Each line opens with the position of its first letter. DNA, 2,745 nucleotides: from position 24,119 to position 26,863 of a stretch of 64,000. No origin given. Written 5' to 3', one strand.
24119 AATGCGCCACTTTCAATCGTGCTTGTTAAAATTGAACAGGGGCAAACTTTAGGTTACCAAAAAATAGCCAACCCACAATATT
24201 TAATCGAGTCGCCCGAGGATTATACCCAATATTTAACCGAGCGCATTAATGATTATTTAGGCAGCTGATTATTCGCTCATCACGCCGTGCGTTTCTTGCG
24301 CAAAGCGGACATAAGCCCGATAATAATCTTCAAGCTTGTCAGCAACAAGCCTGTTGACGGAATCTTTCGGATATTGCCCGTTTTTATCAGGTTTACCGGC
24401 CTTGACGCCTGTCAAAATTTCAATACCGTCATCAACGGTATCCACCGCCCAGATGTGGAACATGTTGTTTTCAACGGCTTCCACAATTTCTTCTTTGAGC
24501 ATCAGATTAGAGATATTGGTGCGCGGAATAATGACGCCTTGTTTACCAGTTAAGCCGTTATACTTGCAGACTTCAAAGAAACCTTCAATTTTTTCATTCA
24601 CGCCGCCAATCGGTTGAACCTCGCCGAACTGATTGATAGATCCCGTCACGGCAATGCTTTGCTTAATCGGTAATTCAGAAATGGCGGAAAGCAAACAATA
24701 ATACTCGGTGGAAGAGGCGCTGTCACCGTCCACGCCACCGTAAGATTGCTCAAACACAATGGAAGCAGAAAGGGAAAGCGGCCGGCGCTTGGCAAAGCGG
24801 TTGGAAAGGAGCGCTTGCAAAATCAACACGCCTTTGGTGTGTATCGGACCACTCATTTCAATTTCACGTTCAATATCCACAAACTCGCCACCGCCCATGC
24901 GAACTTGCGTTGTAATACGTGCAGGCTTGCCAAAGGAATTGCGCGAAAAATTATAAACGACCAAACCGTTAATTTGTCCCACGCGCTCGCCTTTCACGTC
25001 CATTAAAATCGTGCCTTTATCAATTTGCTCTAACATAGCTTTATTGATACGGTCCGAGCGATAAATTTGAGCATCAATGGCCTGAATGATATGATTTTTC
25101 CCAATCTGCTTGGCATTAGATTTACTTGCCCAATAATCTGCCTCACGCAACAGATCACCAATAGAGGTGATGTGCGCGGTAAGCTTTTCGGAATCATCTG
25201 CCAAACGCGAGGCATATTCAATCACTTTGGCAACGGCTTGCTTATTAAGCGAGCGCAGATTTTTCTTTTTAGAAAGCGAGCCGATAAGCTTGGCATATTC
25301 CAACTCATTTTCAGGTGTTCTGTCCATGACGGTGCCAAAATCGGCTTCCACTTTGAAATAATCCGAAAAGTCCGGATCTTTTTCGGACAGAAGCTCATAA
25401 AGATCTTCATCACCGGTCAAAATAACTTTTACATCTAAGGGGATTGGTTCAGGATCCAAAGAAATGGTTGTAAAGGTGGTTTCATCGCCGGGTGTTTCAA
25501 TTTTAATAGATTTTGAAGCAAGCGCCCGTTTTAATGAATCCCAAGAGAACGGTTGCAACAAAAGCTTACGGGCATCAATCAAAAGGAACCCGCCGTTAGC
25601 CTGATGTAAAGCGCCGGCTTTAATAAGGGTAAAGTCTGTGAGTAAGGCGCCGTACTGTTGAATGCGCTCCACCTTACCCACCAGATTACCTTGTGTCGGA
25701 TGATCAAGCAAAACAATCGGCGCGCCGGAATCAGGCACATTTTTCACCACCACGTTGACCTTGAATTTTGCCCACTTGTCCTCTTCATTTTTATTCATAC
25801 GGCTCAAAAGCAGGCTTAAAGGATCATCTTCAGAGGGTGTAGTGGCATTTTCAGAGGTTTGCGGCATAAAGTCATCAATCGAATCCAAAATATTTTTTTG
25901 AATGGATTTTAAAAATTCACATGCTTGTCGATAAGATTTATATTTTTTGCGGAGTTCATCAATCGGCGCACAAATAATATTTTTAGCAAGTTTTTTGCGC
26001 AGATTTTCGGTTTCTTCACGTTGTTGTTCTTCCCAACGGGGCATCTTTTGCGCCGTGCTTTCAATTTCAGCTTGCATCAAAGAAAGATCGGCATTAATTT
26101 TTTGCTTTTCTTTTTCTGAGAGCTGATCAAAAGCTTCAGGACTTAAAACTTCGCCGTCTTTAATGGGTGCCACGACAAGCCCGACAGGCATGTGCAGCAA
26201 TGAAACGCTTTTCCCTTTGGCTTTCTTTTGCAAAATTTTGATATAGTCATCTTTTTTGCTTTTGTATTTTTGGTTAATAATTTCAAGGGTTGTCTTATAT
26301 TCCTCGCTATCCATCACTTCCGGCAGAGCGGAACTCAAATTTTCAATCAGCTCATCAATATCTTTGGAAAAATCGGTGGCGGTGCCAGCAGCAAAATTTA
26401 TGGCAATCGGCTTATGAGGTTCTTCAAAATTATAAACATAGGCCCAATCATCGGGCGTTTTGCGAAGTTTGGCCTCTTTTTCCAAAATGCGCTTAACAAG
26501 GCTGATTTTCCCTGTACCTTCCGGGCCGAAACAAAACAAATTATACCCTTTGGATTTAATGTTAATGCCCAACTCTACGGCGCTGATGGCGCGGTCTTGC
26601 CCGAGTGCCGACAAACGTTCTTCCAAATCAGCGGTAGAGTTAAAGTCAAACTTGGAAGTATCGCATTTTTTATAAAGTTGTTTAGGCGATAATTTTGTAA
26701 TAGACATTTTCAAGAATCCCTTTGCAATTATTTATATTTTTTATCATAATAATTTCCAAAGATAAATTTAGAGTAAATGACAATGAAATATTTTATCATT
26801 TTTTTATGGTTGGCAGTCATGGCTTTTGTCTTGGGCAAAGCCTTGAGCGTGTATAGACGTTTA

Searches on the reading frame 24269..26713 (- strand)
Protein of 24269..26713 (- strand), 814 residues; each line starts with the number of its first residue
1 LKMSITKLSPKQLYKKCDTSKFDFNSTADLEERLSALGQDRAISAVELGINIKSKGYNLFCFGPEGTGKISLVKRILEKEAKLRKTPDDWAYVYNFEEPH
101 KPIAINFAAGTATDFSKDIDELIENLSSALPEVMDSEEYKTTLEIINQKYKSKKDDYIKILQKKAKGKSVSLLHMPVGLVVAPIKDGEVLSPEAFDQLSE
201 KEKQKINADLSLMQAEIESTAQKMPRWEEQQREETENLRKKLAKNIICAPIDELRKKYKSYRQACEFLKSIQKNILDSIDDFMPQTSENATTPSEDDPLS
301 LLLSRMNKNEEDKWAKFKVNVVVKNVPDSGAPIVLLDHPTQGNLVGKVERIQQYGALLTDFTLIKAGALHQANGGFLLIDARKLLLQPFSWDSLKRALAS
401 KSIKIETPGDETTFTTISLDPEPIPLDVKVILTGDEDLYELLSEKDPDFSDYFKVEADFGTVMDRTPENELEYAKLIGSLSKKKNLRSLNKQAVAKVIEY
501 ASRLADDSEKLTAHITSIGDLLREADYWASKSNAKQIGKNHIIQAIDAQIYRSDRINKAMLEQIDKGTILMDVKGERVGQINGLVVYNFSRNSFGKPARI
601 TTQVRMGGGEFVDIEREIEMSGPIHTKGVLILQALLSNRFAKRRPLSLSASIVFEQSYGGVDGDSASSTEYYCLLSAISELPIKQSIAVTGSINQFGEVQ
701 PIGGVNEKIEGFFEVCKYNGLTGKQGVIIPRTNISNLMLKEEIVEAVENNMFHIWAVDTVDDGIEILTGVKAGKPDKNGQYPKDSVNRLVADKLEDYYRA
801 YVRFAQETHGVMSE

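Call 70: search_protein_families(library=pfam, proteins=[window:24269-26713:-], max_evalue=0.00001)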
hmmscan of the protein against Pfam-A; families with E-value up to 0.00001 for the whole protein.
window:24269-26713:- (814 aa): 4 families
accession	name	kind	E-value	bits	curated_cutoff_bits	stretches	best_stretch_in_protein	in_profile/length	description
PF13654.12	AAA_32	-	2.1e-49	167.3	21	1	330-459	2-132/133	LonB-like, AAA domain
PF20436.4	LonB_AAA-LID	-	1.9e-24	85.9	22.4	1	489-552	2-65/65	Archaeal LonB, AAA+ ATPase LID domain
PF20437.3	LonC_helical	-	3e-14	53.1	24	1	89-122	1-34/34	Lon-like LonC helical domain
PF05362.19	Lon_C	-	2.4e-09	37.5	21.1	1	662-765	108-200/205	Lon protease (S16) C-terminal proteolytic domain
